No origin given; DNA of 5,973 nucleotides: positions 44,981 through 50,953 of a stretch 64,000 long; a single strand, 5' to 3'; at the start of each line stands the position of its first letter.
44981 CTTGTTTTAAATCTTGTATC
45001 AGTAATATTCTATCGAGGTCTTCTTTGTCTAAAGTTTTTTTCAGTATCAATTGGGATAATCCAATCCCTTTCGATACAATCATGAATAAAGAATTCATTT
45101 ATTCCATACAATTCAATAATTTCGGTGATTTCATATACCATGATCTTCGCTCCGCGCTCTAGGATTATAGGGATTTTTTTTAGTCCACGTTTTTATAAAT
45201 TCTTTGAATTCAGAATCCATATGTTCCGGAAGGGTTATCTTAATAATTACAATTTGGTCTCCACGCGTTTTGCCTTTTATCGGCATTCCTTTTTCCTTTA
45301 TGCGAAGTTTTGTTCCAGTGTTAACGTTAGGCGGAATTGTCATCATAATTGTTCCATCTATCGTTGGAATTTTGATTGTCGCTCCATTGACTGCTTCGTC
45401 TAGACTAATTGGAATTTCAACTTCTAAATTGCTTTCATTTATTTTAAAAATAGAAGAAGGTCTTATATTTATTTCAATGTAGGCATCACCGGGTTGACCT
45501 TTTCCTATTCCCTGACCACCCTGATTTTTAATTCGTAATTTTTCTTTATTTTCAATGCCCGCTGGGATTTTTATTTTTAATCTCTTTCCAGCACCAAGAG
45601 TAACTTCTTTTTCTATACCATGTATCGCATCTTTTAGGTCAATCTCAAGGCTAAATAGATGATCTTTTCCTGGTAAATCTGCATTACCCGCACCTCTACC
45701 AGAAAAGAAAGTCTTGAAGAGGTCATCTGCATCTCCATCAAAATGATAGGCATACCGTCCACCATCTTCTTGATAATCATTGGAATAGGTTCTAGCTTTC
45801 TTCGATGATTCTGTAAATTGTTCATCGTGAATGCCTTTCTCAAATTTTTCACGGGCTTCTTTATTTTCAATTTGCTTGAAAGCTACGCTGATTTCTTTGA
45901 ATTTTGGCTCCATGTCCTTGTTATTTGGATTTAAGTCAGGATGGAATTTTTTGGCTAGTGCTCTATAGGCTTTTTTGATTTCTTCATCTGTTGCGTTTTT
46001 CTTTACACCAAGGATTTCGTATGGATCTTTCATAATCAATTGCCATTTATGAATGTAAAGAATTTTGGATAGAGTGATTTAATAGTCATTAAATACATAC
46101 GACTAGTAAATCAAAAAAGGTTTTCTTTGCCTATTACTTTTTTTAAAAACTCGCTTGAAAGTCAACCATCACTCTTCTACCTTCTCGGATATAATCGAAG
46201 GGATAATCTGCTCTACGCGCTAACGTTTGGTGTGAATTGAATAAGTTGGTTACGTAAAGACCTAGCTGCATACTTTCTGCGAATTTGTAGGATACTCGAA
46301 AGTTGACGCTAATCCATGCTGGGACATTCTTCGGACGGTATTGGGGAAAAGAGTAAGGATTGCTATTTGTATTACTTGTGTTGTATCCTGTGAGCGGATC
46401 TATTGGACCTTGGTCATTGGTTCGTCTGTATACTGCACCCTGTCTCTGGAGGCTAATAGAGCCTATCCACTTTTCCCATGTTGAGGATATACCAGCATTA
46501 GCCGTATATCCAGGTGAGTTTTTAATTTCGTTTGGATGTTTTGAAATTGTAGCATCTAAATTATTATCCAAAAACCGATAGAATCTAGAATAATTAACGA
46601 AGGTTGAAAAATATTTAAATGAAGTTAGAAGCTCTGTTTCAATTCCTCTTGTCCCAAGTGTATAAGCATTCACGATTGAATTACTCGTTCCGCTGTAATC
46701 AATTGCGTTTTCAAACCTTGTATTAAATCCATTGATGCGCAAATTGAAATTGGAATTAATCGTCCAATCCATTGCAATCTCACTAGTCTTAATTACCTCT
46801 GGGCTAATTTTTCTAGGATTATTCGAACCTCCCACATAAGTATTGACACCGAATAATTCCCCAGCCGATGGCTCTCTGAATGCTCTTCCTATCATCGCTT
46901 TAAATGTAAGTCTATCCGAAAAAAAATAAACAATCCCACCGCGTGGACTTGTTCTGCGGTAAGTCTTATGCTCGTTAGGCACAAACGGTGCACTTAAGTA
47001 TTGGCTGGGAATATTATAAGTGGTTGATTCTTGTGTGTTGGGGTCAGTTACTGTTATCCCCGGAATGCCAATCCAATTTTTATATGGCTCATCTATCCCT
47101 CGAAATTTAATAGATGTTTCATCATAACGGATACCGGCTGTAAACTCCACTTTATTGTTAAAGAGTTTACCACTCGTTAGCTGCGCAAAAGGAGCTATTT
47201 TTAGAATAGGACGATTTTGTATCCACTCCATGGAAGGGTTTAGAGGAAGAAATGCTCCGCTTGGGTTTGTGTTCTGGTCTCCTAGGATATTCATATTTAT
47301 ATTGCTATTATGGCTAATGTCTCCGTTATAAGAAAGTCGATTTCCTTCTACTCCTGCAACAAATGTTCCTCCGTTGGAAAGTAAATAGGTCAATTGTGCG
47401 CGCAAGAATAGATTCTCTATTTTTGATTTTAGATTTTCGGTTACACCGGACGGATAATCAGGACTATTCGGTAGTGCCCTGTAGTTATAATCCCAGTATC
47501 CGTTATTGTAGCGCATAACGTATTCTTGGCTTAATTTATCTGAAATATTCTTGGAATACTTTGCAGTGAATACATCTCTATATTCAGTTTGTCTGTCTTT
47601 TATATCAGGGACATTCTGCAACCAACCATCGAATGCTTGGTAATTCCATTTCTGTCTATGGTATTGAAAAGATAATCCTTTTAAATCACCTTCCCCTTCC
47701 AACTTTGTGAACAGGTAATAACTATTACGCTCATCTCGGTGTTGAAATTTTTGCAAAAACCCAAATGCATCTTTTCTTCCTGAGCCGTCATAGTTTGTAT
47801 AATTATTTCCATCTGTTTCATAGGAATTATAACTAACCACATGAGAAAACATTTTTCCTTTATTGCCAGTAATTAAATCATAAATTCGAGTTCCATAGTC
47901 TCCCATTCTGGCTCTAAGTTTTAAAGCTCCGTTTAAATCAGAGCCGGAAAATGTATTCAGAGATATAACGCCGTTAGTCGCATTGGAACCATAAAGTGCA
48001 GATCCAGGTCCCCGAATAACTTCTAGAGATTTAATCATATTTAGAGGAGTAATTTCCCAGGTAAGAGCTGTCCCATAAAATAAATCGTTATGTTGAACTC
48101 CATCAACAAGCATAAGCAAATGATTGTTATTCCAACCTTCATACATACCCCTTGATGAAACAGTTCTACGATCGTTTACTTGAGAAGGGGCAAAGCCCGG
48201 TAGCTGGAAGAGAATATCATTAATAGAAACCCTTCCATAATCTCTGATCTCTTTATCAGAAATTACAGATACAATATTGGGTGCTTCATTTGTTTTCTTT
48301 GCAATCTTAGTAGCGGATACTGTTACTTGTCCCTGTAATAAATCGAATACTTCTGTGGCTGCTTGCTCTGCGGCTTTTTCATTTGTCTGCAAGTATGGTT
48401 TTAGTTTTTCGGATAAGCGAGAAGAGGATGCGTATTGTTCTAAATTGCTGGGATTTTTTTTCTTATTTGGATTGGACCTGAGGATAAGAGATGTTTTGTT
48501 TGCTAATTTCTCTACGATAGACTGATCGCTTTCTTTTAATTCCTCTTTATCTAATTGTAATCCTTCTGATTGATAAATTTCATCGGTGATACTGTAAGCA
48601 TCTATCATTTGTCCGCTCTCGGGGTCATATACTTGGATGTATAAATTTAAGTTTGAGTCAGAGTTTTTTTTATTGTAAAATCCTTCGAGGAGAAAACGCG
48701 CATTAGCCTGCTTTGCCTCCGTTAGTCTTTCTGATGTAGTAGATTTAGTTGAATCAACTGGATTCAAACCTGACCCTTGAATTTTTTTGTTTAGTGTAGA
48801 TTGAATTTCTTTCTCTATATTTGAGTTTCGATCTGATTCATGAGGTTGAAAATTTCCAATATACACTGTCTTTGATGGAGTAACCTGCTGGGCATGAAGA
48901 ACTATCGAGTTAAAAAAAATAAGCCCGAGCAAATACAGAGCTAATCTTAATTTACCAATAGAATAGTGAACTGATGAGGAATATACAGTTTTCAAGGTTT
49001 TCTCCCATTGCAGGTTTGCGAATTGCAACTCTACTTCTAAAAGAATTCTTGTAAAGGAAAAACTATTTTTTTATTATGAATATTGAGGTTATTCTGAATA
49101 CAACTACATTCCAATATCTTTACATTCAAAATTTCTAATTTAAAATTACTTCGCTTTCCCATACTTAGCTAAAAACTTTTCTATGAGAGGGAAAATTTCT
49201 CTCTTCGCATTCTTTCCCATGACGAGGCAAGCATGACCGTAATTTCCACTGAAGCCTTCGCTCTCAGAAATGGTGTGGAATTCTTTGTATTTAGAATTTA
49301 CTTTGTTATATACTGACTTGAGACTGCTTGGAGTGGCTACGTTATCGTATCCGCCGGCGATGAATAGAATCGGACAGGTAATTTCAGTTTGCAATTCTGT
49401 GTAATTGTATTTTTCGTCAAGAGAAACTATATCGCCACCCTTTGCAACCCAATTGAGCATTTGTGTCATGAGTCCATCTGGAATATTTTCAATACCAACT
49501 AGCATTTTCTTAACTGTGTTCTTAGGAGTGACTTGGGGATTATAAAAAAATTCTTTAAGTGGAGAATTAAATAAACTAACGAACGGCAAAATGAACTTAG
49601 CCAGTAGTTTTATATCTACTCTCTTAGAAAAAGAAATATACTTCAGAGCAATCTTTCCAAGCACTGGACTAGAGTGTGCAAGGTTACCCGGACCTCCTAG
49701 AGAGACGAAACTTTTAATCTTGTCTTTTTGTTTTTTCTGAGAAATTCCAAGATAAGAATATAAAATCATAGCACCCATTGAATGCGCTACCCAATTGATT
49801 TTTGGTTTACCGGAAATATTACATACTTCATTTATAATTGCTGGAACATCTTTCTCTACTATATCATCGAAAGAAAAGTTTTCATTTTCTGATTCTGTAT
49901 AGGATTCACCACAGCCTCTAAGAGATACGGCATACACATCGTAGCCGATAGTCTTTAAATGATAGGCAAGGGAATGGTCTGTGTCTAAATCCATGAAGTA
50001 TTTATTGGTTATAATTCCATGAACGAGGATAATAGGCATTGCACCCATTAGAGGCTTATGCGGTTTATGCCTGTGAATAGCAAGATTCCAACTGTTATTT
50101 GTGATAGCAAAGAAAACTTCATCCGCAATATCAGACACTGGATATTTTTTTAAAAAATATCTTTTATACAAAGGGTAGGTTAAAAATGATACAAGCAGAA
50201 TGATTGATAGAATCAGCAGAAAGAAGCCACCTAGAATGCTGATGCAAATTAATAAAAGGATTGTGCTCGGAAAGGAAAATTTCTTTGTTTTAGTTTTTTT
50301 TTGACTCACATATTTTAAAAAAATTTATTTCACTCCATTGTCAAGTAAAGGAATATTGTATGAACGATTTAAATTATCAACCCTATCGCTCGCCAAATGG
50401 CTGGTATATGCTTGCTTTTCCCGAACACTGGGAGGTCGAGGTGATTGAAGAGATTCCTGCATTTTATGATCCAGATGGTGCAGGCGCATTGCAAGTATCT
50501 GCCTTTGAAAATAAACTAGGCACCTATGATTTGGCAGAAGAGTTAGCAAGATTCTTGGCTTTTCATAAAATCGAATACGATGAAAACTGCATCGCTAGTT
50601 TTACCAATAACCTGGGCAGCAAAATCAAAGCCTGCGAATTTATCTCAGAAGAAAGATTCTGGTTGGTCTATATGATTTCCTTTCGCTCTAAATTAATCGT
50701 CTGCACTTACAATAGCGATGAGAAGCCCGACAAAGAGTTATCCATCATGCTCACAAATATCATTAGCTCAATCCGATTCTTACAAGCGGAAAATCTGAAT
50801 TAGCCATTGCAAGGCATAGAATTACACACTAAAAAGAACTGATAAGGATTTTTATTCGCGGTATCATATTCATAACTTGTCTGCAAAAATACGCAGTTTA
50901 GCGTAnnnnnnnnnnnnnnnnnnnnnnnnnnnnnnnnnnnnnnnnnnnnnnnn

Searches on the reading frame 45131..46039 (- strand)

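Call 54: search_protein_families(library=pfam, proteins=[window:45131-46039:-], max_evalue=0.001)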
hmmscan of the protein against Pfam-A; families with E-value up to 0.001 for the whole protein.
window:45131-46039:- (302 aa): 2 families
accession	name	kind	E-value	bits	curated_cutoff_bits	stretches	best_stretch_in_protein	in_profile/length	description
PF01556.23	DnaJ_C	-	5.7e-40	137.3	26.6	1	130-271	4-152/152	DnaJ C terminal domain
PF00226.36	DnaJ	-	5.6e-21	74.9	27.8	1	5-66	1-62/63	DnaJ domain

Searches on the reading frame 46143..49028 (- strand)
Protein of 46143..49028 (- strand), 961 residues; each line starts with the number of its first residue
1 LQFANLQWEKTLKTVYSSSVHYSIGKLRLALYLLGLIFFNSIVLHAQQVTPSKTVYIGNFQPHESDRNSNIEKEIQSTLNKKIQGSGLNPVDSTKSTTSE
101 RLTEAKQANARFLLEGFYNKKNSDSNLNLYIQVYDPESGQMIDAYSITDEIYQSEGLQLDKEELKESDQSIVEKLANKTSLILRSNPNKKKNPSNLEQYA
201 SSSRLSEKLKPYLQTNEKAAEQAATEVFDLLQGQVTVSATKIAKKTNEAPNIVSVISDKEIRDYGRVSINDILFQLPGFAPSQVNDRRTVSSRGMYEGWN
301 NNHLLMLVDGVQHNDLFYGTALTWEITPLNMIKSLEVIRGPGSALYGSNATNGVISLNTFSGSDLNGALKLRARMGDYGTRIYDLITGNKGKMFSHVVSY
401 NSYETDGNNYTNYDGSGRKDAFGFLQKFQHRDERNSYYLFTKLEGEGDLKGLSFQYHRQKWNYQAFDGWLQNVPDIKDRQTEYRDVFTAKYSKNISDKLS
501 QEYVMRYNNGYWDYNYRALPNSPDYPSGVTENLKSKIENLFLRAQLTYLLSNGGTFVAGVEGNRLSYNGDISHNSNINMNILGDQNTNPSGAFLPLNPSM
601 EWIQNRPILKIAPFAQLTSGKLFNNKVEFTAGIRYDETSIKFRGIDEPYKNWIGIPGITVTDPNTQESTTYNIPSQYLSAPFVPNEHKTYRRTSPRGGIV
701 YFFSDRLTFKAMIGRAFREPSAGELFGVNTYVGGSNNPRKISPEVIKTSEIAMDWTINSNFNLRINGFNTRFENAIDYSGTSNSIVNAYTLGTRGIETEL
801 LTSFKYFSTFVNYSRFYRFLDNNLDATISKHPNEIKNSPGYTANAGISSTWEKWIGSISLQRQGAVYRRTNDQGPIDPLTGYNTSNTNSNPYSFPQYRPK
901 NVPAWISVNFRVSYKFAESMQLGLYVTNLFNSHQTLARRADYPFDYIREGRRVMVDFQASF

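Call 54: search_protein_families(library=pfam, proteins=[window:46143-49028:-], max_evalue=0.001)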
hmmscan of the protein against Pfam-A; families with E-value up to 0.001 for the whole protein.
window:46143-49028:- (961 aa): 2 families
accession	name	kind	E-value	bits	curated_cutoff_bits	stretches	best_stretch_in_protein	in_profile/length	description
PF00593.30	TonB_dep_Rec_b-barrel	-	3.4e-24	86.9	27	1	432-929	38-436/436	TonB dependent receptor-like, beta-barrel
PF07715.20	Plug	-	5.4e-20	72.3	23.9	1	247-354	3-107/107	TonB-dependent Receptor Plug Domain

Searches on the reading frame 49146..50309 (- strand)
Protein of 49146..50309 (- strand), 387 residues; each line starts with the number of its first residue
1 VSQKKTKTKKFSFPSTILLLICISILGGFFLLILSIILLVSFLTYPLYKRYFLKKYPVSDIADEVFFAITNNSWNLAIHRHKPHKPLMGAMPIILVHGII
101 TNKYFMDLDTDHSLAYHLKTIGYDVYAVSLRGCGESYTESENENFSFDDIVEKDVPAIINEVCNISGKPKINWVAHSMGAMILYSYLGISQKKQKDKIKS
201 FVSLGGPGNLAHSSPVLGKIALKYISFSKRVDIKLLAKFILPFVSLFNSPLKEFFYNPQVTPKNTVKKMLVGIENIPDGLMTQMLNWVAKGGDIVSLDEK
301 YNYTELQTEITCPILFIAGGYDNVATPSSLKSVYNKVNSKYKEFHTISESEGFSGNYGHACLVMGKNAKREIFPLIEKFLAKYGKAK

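Call 54: search_protein_families(library=pfam, proteins=[window:49146-50309:-], max_evalue=0.001)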
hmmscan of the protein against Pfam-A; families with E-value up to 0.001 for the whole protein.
window:49146-50309:- (387 aa): 8 families
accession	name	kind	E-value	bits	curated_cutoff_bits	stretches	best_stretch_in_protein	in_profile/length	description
PF00561.26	Abhydrolase_1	-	1e-21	78.2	25.8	1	92-339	2-227/245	alpha/beta hydrolase fold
PF12146.15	Hydrolase_4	-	4.7e-16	59.3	27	1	111-349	21-229/239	Serine aminopeptidase, S33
PF12697.13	Abhydrolase_6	-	1.8e-08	35.8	26.3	1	93-206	1-93/217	Alpha/beta hydrolase family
PF02089.21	Palm_thioest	-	1.6e-05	25.2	26.8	1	92-209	1-111/254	Palmitoyl protein thioesterase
PF02450.21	LCAT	-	0.00015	21.5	21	1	159-207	112-161/392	Lecithin:cholesterol acyltransferase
PF06028.17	DUF915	-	0.00016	21.5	22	0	169-209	103-144/255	Alpha/beta hydrolase of unknown function (DUF915)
PF05057.20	DUF676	-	0.00022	21.3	20.3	1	93-207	8-124/217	Putative serine esterase (DUF676)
PF01674.24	Lipase_2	-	0.00071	19.6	20.3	0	91-183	2-89/219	Lipase (class 2)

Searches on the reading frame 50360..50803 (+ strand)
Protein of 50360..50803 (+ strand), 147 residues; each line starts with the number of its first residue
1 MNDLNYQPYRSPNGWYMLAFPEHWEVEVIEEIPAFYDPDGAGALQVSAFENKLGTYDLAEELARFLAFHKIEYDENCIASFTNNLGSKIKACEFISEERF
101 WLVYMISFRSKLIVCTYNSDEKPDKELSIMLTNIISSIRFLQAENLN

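Call 54: search_protein_families(library=pfam, proteins=[window:50360-50803:+], max_evalue=0.001)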
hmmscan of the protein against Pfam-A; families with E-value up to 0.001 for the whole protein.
window:50360-50803:+ (147 aa): 1 family
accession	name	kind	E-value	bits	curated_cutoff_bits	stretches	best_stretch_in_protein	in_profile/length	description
PF12712.13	DUF3805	-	1.2e-05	25.8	22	1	9-57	3-53/152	Domain of unknown function (DUF3805)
